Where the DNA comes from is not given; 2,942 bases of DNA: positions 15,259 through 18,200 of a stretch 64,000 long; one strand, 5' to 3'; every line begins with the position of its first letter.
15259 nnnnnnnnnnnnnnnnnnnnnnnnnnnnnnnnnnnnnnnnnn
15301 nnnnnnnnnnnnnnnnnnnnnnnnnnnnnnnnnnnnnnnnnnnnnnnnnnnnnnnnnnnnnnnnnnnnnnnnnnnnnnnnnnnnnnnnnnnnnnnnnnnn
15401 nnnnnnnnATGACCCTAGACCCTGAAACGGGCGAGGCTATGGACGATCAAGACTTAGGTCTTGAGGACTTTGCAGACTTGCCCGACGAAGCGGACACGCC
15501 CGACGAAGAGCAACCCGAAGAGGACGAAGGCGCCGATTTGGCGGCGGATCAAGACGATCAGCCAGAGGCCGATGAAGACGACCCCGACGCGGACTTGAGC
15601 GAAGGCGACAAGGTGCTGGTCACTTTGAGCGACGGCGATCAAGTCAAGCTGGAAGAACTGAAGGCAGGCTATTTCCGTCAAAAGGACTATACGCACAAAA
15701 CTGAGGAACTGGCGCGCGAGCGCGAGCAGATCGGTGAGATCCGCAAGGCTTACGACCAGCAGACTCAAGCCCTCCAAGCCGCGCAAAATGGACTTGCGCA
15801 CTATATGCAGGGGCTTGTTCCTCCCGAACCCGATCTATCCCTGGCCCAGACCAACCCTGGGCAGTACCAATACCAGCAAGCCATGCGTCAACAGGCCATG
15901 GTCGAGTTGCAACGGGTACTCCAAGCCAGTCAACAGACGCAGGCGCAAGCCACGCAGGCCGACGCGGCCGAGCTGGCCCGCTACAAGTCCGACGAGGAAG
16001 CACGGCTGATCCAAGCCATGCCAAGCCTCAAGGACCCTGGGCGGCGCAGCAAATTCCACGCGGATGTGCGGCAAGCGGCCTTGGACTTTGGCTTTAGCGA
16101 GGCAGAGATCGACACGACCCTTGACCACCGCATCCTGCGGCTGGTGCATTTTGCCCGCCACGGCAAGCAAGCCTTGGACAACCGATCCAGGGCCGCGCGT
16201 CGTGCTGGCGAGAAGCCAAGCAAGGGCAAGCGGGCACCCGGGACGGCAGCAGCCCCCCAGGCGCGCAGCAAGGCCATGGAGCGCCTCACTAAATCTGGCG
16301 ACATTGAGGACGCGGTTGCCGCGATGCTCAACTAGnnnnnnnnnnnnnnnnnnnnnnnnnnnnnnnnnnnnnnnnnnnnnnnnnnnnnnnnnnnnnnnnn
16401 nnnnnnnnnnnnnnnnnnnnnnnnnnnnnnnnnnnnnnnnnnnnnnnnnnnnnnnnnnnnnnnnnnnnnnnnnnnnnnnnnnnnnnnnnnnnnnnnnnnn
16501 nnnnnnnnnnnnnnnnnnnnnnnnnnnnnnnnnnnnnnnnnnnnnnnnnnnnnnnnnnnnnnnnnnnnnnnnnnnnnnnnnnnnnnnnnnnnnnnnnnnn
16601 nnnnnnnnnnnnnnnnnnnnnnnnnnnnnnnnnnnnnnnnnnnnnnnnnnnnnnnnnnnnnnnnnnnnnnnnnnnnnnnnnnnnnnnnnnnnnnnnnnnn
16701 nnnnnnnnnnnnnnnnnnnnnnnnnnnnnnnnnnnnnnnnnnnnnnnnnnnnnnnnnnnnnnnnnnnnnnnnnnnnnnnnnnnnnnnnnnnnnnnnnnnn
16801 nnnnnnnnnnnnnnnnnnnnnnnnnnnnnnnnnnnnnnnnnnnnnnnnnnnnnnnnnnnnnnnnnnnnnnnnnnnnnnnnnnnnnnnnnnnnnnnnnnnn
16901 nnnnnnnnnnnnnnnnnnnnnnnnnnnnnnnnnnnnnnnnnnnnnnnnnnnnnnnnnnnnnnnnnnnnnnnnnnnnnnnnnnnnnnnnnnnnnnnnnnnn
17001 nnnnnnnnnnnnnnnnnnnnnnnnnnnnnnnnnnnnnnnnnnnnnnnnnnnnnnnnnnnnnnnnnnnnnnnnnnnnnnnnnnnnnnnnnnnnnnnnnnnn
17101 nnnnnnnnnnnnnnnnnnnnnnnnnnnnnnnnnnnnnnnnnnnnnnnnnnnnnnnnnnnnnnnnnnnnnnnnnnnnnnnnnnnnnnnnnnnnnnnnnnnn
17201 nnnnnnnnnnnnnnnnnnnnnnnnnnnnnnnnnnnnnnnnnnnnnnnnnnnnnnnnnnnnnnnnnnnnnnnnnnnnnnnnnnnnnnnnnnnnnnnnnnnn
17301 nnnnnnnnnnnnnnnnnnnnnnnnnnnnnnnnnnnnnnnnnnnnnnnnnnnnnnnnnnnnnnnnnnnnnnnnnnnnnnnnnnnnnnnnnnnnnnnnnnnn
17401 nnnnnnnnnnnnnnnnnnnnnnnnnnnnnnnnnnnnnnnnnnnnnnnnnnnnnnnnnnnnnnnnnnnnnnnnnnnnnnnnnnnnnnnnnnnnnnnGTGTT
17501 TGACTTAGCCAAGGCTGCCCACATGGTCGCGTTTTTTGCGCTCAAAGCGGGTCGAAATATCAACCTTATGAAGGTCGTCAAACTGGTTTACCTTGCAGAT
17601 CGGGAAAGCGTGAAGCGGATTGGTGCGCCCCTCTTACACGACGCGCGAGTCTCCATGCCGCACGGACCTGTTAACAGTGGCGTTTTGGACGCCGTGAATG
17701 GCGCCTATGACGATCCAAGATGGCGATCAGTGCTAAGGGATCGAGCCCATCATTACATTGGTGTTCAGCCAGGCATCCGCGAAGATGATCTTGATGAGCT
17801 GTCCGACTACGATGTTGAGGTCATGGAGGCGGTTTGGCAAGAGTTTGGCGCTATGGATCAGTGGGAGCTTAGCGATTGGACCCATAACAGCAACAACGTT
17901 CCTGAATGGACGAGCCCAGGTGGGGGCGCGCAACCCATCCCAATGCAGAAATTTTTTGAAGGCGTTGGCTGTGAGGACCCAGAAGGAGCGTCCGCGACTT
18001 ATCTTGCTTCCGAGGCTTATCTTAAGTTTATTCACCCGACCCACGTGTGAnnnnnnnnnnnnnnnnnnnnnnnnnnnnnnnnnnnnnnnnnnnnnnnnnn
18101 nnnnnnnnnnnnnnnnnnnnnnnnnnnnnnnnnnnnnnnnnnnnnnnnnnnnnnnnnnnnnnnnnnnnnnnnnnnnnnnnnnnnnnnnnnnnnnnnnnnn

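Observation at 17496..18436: Panacea (DUF4065) antitoxin coupled to a 129-aa partner of unrecognised family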

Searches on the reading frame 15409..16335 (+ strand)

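Call 3: search_protein_families(library=pfam, proteins=[window:15409-16335:+], max_evalue=0.1)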
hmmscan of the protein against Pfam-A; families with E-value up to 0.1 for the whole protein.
window:15409-16335:+ (308 aa): 1 family
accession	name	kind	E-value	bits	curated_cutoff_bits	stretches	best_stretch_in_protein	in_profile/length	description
PF14271.11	DUF4359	-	0.02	16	27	1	145-183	3-42/103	Domain of unknown function (DUF4359)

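Call 65: search_protein_families(library=phrogs, proteins=[window:15409-16335:+], max_evalue=0.00001)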
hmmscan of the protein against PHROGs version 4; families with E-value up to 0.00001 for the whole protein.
window:15409-16335:+ (308 aa): 2 families
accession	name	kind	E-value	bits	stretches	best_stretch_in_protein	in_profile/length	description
phrog_3927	-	head and packaging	1.3e-68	233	1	7-308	16-340/342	head scaffolding protein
phrog_9013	-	head and packaging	4.3e-06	27.3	0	12-300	64-355/365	head scaffolding protein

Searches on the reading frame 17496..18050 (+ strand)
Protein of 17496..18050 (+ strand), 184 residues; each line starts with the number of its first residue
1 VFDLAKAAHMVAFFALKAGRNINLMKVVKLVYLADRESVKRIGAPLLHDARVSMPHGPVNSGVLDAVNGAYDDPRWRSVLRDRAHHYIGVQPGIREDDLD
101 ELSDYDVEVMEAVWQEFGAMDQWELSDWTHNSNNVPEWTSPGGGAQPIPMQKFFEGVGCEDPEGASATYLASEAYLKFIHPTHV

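Call 3: search_protein_families(library=pfam, proteins=[window:17496-18050:+], max_evalue=0.1)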
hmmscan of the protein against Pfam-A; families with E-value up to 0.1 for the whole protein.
window:17496-18050:+ (184 aa): 1 family
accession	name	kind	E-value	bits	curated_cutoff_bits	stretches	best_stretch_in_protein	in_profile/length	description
PF13274.11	SocA_Panacea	-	3.2e-19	70.4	25.7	1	28-132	2-109/113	Antitoxin SocA-like, Panacea domain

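Call 4: search_protein_families(library=padloc, proteins=[window:17496-18050:+], max_evalue=0.1)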
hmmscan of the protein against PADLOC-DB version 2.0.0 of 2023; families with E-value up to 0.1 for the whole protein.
window:17496-18050:+ (184 aa): 0 families

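Call 5: search_protein_families(library=ncbifam, proteins=[window:17496-18050:+], max_evalue=0.1)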
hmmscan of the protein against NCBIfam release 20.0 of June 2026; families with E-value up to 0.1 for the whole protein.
window:17496-18050:+ (184 aa): 1 family
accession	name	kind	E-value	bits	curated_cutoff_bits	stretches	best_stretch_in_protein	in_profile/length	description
NF047745.1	SocA_antitoxin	equivalog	0.018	14.7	190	1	10-74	9-73/176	type VI toxin-antitoxin system SocA family antitoxin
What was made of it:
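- Closest known: SocAB of Caulobacter crescentus. Different: The antitoxin scores 14.7 bits against the 190-bit cut-off of the SocA equivalog (call 5).
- Checked: ORF2 matches no Pfam, NCBIfam or PADLOC model (calls 3-5).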

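Call 65: search_protein_families(library=phrogs, proteins=[window:17496-18050:+], max_evalue=0.00001)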
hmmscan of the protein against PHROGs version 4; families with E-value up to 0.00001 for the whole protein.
window:17496-18050:+ (184 aa): 2 families
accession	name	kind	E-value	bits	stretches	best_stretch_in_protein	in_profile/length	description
phrog_1281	-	unknown function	2.7e-22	80.4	1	4-142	7-130/195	-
phrog_10390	-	unknown function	2.8e-09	37.9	1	6-131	150-266/299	-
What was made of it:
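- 17496..18050 (+): panA: a 184-aa antitoxin. It has a stand-alone Panacea (DUF4065) domain at residues 28-132 and no N-terminal HTH or other domain. A C-terminal extension conserved across the subfamily covers residues 135-184, with a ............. motif followed by an acidic helical tail. PF13274 at E 3.2e-19 (call 3); phrog_1281 (call 65).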
